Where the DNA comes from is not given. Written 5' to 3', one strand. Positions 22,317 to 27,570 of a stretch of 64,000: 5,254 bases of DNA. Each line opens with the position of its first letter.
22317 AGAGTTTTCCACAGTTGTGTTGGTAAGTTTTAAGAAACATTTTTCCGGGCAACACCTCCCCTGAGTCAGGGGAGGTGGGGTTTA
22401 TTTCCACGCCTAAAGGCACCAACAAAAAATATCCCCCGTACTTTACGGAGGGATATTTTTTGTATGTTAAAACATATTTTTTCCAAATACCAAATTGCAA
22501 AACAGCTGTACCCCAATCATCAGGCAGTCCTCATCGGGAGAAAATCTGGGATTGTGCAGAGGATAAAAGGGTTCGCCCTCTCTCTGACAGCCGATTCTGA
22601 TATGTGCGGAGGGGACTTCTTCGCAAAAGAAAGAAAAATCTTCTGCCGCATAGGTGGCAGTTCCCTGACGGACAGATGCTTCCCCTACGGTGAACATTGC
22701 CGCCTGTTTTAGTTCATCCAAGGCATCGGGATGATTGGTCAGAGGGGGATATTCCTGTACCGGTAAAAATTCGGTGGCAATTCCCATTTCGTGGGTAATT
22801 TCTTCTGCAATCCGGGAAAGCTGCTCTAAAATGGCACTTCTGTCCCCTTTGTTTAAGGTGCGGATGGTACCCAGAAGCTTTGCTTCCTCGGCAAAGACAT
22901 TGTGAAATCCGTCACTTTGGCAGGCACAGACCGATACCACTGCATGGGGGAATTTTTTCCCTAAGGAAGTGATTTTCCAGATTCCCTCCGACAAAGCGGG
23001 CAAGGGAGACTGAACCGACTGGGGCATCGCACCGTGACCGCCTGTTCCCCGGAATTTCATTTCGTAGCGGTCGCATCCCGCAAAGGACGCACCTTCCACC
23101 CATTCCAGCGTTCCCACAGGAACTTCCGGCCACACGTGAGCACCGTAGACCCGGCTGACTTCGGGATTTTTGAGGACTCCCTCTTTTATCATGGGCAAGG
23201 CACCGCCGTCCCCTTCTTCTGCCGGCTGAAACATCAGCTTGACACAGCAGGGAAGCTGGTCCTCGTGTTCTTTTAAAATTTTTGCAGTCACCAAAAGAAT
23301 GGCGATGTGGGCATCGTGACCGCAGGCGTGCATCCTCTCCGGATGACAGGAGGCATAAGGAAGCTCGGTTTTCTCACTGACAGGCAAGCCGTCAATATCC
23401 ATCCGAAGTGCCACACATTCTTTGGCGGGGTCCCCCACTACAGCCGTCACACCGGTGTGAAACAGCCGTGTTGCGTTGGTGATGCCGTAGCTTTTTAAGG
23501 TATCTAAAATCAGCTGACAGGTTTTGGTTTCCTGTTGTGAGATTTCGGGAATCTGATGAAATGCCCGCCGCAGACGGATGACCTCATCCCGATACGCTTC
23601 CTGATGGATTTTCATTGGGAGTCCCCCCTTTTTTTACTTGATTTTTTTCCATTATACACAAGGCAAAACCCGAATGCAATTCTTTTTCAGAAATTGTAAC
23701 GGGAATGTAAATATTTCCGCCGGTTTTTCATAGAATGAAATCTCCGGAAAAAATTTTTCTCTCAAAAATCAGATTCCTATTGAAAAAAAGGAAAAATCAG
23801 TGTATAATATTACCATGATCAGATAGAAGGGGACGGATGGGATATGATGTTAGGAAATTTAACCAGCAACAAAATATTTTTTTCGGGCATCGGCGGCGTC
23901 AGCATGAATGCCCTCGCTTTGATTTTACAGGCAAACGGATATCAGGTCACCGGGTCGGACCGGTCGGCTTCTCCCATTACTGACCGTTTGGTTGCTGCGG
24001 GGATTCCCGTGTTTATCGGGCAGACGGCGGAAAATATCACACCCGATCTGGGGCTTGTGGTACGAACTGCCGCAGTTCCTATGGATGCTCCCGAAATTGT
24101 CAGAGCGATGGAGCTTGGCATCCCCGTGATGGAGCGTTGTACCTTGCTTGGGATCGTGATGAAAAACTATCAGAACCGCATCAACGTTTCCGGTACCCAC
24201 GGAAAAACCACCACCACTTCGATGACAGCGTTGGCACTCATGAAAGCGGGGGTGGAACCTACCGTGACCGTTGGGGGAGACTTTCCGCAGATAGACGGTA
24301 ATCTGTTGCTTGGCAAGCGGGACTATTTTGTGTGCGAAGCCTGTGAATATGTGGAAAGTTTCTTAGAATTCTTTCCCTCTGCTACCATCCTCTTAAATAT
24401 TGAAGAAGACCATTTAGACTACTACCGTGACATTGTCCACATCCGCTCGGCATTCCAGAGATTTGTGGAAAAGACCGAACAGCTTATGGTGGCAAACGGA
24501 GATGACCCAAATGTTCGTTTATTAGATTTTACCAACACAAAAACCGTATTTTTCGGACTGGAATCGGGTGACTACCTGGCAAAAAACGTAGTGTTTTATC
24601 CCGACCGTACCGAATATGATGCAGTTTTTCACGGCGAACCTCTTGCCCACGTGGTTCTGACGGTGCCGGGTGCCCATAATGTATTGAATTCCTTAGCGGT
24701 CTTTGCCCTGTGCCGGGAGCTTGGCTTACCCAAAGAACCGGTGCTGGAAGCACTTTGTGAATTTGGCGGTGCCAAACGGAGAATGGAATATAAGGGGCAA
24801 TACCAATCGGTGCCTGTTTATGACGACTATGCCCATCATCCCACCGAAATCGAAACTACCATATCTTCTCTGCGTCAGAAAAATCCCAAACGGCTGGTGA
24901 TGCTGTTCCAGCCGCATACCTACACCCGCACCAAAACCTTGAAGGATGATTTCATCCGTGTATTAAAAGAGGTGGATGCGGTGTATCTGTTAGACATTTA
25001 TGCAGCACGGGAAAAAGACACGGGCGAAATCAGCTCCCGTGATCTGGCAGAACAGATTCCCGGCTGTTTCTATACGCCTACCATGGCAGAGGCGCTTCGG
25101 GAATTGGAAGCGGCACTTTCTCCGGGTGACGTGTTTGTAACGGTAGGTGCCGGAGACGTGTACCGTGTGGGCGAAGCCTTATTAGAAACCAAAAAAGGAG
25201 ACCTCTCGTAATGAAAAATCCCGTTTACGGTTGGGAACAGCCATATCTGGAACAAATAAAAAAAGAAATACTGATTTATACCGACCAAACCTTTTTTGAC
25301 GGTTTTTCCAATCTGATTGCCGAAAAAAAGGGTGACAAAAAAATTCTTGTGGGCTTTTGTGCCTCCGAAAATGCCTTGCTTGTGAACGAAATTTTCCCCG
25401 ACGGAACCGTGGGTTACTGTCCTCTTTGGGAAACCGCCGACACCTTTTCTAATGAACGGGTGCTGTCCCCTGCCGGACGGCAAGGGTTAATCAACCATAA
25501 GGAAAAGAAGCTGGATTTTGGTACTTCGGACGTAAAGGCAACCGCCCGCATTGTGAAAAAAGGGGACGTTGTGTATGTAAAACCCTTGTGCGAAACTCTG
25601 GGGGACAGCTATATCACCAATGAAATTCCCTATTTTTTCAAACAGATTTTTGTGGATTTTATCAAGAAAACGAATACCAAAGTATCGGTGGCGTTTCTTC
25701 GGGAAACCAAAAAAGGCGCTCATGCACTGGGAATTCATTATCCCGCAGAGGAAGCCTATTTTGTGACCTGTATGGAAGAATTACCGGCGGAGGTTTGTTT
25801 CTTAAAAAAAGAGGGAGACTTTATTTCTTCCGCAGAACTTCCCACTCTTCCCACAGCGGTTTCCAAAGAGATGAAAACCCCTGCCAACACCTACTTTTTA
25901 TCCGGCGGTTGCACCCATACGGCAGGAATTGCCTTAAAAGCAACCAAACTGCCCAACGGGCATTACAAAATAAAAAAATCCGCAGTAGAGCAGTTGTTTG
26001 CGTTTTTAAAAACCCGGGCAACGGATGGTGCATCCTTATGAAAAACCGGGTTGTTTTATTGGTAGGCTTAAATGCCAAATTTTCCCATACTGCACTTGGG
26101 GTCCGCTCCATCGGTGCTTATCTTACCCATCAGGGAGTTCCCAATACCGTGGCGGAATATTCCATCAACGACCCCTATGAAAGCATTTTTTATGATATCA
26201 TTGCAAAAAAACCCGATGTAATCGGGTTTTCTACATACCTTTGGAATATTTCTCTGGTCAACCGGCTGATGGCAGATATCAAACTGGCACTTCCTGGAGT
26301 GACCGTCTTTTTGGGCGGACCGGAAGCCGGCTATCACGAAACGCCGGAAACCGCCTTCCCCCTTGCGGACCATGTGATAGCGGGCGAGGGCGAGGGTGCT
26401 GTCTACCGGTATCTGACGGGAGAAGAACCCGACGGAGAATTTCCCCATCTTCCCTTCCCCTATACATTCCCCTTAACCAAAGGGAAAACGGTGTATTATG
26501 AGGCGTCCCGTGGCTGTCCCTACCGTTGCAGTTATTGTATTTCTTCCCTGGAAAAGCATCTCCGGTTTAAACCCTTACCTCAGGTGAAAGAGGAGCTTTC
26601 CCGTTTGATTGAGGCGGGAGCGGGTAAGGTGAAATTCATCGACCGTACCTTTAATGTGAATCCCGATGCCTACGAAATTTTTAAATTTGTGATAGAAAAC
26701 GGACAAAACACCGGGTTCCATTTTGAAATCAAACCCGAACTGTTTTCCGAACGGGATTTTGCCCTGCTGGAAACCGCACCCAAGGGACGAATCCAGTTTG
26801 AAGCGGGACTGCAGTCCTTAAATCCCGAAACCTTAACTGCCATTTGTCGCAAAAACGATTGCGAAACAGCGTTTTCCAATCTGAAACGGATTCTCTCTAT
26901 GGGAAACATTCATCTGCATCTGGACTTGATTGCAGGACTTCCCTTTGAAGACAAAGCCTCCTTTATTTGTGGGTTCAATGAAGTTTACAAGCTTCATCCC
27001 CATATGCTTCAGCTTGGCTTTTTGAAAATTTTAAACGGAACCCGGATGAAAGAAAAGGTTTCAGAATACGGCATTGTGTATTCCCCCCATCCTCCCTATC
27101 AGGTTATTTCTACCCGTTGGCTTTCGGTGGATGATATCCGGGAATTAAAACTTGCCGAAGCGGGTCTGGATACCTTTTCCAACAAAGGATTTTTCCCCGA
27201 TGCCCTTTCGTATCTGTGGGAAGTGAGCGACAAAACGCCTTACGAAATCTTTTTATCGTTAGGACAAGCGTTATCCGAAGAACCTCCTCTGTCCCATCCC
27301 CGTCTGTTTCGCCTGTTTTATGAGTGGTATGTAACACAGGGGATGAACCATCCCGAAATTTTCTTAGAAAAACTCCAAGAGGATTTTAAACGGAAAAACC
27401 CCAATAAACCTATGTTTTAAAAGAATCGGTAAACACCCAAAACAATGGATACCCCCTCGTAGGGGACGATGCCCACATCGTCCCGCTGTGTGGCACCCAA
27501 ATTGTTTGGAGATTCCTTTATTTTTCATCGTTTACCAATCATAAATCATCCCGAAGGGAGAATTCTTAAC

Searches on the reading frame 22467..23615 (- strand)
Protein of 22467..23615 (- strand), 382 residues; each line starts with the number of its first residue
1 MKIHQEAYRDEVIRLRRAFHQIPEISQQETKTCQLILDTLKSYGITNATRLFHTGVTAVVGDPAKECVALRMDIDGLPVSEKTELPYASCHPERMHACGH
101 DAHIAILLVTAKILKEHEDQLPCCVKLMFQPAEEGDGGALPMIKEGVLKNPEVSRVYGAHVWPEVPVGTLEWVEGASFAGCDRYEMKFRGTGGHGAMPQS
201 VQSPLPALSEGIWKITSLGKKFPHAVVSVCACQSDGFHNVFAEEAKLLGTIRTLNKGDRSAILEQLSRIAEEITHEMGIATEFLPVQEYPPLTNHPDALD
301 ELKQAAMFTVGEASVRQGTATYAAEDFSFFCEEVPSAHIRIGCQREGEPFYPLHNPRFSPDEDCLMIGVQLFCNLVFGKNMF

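Call 77: search_protein_families(library=pfam, proteins=[window:22467-23615:-], max_evalue=0.00001)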
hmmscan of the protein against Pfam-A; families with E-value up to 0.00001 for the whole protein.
window:22467-23615:- (382 aa): 2 families
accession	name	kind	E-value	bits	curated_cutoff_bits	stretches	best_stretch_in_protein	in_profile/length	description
PF01546.33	Peptidase_M20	-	1.1e-36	127.1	24.6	1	69-376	1-204/206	Peptidase family M20/M25/M40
PF07687.19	M20_dimer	-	1.7e-06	28.4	21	1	183-275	8-104/107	Peptidase dimerisation domain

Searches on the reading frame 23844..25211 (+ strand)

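Call 77: search_protein_families(library=pfam, proteins=[window:23844-25211:+], max_evalue=0.00001)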
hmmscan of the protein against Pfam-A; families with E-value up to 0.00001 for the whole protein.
window:23844-25211:+ (455 aa): 3 families
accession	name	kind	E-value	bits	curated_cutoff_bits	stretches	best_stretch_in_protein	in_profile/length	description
PF08245.18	Mur_ligase_M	-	8.2e-24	85.1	24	1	115-289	1-199/200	Mur ligase middle domain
PF01225.30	Mur_ligase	-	1.9e-22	79.9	21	1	11-109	2-94/95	Mur ligase family, catalytic domain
PF02875.26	Mur_ligase_C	-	4.6e-21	76.4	28.4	1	312-437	1-127/127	Mur ligase, glutamate ligase domain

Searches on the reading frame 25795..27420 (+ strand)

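Call 77: search_protein_families(library=pfam, proteins=[window:25795-27420:+], max_evalue=0.00001)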
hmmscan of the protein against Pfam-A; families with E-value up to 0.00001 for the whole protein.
window:25795-27420:+ (541 aa): 3 families
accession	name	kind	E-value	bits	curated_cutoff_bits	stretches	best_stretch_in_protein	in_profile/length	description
PF02310.24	B12-binding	-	1.1e-16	61.2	32.1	1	89-203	3-117/121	B12 binding domain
PF04055.27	Radical_SAM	-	4e-16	60.1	29.5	1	236-388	2-157/166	Radical SAM superfamily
PF13311.11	DUF4080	-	5.9e-16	59.6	22.9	1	424-537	2-118/188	Protein of unknown function (DUF4080)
